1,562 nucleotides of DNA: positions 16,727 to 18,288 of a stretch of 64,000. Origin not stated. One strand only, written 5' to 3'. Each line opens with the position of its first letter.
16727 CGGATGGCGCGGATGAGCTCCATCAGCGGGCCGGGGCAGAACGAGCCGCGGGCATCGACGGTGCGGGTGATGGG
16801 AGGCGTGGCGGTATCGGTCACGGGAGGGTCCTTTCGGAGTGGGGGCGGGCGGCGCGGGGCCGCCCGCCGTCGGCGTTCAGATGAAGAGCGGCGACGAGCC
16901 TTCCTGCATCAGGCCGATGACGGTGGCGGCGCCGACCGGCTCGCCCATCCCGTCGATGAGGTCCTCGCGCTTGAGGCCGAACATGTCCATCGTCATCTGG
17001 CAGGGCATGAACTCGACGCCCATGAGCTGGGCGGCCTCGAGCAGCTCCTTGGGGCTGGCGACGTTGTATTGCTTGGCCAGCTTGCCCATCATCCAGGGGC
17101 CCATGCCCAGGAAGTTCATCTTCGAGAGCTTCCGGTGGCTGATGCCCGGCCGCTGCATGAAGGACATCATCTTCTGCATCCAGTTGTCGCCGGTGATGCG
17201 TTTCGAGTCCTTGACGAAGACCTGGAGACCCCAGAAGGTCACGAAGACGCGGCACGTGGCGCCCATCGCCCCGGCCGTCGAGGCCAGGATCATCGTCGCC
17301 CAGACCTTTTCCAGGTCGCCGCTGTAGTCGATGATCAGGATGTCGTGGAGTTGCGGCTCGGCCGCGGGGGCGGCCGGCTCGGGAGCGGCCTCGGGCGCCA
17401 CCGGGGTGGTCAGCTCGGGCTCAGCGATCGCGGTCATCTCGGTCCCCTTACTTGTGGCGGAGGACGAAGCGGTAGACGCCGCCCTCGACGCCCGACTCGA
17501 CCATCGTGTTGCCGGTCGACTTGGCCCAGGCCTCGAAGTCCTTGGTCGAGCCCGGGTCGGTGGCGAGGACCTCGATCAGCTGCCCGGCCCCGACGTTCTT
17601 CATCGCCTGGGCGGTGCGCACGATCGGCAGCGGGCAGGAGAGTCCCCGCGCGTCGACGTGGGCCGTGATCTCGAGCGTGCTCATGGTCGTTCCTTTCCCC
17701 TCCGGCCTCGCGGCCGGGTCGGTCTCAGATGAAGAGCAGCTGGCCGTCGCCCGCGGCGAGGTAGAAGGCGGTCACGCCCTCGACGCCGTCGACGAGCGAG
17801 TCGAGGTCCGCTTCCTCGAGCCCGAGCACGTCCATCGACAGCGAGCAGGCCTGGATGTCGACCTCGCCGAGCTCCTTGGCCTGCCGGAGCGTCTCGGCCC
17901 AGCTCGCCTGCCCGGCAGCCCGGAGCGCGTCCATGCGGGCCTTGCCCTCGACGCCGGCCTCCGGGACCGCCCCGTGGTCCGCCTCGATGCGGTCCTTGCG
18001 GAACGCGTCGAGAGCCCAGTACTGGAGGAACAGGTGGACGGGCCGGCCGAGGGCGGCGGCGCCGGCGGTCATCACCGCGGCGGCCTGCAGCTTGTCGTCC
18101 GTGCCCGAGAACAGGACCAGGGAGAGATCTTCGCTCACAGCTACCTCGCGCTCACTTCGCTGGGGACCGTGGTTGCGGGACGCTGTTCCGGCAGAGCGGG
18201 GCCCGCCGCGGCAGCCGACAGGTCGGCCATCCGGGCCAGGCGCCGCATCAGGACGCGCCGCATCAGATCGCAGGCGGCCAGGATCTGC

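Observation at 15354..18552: Sulfide-detox / sulfur-relay operon (ArsR-type persulfide-sensor-like regulator, 2x DsrE, 2x TusA, SQR) fused co-directionally to the hyp/hydrogenase operon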

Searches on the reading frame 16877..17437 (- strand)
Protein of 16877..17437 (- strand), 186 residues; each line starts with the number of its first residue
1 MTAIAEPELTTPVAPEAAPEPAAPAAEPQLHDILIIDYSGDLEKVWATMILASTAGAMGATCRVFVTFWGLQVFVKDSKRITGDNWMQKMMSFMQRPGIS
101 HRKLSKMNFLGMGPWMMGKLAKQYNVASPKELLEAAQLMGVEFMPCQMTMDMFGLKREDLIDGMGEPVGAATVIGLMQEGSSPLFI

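Call 3: search_protein_families(library=pfam, proteins=[window:16877-17437:-], max_evalue=0.01)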
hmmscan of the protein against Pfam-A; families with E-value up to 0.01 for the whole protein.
window:16877-17437:- (186 aa): 2 families
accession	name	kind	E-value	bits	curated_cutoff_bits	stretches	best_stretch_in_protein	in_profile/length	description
PF13686.11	DrsE_2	-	1.8e-42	145.3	25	1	34-185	6-156/156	DsrE/DsrF/DrsH-like family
PF02635.20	DsrE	-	9.1e-08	32.7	22.7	1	126-180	57-110/116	DsrE/DsrF-like family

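Call 4: search_protein_families(library=ncbifam, proteins=[window:16877-17437:-], max_evalue=0.01)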
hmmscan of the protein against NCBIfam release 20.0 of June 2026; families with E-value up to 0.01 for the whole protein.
window:16877-17437:- (186 aa): 1 family
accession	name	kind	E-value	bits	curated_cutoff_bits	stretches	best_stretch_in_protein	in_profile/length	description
NF047629.1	SulfCarrDsrE2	equivalog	2.6e-19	69.9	210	1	33-185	6-158/159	sulfur carrier protein DsrE2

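Call 21: search_solved_structures(query=window:16877-17437:-, max_evalue=0.01, show_alignments=2)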
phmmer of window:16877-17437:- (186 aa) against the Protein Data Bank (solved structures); distinct sequences matched with E-value up to 0.01: 3.
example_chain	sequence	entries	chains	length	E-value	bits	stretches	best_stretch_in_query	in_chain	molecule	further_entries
2qs7_A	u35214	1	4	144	7.9e-16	61.4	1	26-186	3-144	Uncharacterized protein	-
3pnx_A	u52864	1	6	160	1.9e-14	56.9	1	35-161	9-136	Putative sulfurtransferase dsrE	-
3mc3_A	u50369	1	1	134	0.002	21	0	135-185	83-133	DsrE/DsrF-like family protein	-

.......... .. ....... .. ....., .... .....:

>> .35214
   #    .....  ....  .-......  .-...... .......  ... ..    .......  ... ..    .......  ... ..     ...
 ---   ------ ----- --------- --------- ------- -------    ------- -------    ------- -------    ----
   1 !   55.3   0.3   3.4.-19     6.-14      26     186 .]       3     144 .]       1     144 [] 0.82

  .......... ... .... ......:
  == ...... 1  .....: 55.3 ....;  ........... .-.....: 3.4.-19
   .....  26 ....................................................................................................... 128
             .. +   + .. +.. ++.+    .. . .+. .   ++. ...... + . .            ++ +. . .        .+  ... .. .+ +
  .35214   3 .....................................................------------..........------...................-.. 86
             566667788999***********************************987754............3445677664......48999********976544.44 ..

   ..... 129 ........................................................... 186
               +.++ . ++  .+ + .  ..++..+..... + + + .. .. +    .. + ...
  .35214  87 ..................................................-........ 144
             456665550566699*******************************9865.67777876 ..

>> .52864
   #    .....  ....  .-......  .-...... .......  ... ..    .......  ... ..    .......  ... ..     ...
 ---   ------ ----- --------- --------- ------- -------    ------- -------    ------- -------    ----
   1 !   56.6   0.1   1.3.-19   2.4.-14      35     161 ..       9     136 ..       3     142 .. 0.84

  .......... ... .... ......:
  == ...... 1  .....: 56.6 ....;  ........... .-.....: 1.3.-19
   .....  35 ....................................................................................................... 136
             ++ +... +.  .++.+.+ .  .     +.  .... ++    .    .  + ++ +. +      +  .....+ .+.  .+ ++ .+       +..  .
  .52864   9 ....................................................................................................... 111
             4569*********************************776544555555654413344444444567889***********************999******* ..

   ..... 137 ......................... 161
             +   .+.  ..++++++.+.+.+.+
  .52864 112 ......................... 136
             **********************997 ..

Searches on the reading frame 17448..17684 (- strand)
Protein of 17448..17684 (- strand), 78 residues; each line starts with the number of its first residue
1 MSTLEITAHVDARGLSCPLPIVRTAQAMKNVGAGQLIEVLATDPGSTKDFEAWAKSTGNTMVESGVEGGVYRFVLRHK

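Call 3: search_protein_families(library=pfam, proteins=[window:17448-17684:-], max_evalue=0.01)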
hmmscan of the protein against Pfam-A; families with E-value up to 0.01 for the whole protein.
window:17448-17684:- (78 aa): 1 family
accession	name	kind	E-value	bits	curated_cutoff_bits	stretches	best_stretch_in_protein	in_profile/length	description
PF01206.22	TusA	-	2.9e-23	81.9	28.6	1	10-76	3-69/70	Sulfurtransferase TusA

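Call 4: search_protein_families(library=ncbifam, proteins=[window:17448-17684:-], max_evalue=0.01)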
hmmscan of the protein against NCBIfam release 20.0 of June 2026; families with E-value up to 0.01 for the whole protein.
window:17448-17684:- (78 aa): 4 families
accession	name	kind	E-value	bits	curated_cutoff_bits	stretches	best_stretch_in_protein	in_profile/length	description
NF001423.0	PRK00299.1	equivalog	2.5e-11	43.2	78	1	5-77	7-79/82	sulfurtransferase TusA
NF008242.0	PRK11018.1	equivalog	3.2e-10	39.5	79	1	4-76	5-77/78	sulfurtransferase-like selenium metabolism protein YedF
TIGR03527.1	selenium_YedF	equivalog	1.5e-06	28.2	110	1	10-70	1-61/194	sulfurtransferase-like selenium metabolism protein YedF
NF049973.1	radical_Rv1681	equivalog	0.0029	16.6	380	1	22-66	3-47/326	Rv1681 family radical SAM protein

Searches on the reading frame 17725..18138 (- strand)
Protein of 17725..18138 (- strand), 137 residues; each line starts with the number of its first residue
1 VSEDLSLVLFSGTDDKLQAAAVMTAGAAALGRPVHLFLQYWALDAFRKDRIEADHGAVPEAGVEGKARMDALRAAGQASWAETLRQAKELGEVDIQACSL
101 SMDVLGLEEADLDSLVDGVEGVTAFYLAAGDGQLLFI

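Call 3: search_protein_families(library=pfam, proteins=[window:17725-18138:-], max_evalue=0.01)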
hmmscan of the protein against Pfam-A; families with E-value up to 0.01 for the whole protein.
window:17725-18138:- (137 aa): 2 families
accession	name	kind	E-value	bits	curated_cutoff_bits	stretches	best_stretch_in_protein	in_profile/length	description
PF13686.11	DrsE_2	-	7.4e-15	55.7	25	2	3-52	3-52/156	DsrE/DsrF/DrsH-like family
PF02635.20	DsrE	-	0.0006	20.4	22.7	1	25-121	25-97/116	DsrE/DsrF-like family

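Call 4: search_protein_families(library=ncbifam, proteins=[window:17725-18138:-], max_evalue=0.01)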
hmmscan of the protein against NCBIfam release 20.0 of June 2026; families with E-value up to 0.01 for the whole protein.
window:17725-18138:- (137 aa): 1 family
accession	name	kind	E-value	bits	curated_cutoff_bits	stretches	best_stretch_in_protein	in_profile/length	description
NF047629.1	SulfCarrDsrE2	equivalog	1.6e-06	28.4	210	0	71-134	94-155/159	sulfur carrier protein DsrE2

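Call 22: search_solved_structures(query=window:17725-18138:-, max_evalue=1, show_alignments=2)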
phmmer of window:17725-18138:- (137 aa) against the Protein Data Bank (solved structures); distinct sequences matched with E-value up to 1: 2.
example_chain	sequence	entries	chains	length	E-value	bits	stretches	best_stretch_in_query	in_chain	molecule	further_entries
2qs7_A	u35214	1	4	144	1.9e-22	82.9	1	3-137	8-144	Uncharacterized protein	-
3pnx_A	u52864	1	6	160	0.0013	22.1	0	4-48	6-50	Putative sulfurtransferase dsrE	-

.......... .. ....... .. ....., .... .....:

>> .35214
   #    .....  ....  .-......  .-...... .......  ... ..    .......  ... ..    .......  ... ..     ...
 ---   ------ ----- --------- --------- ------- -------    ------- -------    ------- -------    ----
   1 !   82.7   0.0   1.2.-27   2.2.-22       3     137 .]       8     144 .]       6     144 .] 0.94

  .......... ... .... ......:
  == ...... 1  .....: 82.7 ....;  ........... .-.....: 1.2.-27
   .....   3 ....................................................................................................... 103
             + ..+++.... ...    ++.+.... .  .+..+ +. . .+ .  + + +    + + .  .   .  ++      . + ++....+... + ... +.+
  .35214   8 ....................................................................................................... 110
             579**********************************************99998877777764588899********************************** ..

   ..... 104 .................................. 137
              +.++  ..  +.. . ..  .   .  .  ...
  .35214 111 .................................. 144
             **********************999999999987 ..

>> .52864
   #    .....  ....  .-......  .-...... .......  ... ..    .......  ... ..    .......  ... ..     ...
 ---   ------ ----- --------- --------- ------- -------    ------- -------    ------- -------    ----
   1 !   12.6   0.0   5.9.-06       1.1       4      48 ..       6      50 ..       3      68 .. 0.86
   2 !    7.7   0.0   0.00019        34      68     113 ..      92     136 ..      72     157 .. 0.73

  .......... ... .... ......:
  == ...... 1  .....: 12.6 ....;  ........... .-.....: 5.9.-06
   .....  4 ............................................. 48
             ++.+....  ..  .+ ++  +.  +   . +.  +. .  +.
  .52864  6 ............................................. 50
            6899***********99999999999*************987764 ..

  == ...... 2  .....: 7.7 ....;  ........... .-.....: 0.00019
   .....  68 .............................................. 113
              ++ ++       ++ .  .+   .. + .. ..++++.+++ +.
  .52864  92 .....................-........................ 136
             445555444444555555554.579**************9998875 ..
